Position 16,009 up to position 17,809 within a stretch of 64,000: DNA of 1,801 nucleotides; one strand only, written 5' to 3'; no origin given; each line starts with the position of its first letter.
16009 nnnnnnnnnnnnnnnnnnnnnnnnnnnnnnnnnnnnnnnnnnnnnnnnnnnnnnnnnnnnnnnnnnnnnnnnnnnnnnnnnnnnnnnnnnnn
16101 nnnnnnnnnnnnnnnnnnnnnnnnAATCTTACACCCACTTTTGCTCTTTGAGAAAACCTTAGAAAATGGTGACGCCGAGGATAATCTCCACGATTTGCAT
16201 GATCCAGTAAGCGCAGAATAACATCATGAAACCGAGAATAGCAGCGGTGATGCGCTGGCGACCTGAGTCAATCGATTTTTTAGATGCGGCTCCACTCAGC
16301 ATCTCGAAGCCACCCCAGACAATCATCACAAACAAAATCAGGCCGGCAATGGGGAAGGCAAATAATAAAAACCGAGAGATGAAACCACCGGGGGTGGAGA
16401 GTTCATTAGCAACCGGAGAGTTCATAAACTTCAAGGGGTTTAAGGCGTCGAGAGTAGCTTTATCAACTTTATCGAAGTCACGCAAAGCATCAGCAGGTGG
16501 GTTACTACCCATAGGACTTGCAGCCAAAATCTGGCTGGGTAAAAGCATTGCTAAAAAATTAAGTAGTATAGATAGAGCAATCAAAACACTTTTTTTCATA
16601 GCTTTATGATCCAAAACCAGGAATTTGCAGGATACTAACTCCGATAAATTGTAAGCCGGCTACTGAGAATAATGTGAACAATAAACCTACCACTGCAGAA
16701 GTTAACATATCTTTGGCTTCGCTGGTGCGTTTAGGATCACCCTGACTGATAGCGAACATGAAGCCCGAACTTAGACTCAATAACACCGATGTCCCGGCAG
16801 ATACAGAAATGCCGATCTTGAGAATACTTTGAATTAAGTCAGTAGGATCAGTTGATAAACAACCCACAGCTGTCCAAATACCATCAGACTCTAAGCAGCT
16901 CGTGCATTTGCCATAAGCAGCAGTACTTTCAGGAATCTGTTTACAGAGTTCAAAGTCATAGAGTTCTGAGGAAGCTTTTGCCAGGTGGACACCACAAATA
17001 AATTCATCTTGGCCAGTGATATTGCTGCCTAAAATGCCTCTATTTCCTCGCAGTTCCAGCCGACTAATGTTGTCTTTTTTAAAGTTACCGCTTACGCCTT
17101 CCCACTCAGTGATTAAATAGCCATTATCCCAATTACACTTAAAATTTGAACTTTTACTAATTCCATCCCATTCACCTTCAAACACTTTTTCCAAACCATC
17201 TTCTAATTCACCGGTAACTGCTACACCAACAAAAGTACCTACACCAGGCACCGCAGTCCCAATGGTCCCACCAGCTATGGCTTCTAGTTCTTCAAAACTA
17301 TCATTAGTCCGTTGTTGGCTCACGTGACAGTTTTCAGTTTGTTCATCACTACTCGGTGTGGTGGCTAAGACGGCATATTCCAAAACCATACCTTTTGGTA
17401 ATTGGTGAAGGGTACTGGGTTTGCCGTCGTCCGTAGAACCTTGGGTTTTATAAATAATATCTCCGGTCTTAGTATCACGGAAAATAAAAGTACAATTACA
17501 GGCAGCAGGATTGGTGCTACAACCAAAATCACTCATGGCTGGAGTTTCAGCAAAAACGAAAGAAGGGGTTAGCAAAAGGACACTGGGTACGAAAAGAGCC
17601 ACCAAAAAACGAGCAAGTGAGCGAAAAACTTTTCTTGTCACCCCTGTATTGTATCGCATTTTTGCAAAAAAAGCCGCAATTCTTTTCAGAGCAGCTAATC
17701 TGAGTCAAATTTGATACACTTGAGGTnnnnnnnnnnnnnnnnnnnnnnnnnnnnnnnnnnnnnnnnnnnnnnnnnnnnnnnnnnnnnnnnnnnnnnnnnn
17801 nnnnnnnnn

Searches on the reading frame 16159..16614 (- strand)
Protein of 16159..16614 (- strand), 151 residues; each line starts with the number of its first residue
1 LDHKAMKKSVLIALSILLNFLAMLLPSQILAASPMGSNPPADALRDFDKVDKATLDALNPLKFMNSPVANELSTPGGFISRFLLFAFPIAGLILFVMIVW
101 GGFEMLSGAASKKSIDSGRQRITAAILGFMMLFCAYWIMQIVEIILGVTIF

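Call 52: search_protein_families(library=pfam, proteins=[window:16159-16614:-], max_evalue=0.1)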
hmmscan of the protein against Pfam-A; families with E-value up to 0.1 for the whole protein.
window:16159-16614:- (151 aa): 4 families
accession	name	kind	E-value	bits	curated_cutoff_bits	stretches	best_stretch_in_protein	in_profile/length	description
PF18895.5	T4SS_pilin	-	6.6e-06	26.6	26.6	1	77-140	7-69/71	Type IV secretion system pilin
PF05987.18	DUF898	-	0.0098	15.5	28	1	74-142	176-245/336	Bacterial protein of unknown function (DUF898)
PF10378.14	RRM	-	0.036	14.2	21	1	23-40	16-33/52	Putative RRM domain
PF01127.27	Sdh_cyt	-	0.064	13.8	25.8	1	108-139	14-46/122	Succinate dehydrogenase/Fumarate reductase transmembrane subunit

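Call 73: search_protein_families(library=ncbifam, proteins=[window:16159-16614:-], max_evalue=0.01)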
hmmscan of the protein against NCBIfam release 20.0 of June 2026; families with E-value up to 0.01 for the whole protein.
window:16159-16614:- (151 aa): 0 families

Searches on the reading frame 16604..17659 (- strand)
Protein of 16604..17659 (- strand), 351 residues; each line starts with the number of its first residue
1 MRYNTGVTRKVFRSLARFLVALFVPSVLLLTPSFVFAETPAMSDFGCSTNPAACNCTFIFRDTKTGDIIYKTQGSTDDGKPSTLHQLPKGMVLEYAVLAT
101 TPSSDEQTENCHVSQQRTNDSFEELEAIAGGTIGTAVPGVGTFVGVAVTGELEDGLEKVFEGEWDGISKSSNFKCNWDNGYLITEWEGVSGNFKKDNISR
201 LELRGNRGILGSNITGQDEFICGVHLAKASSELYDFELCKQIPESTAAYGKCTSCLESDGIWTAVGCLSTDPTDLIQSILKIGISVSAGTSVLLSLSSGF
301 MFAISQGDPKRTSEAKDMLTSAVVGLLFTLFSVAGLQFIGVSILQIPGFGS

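Call 52: search_protein_families(library=pfam, proteins=[window:16604-17659:-], max_evalue=0.1)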
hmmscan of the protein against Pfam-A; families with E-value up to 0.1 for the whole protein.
window:16604-17659:- (351 aa): 0 families

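Call 73: search_protein_families(library=ncbifam, proteins=[window:16604-17659:-], max_evalue=0.01)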
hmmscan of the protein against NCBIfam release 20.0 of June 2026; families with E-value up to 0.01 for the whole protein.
window:16604-17659:- (351 aa): 0 families
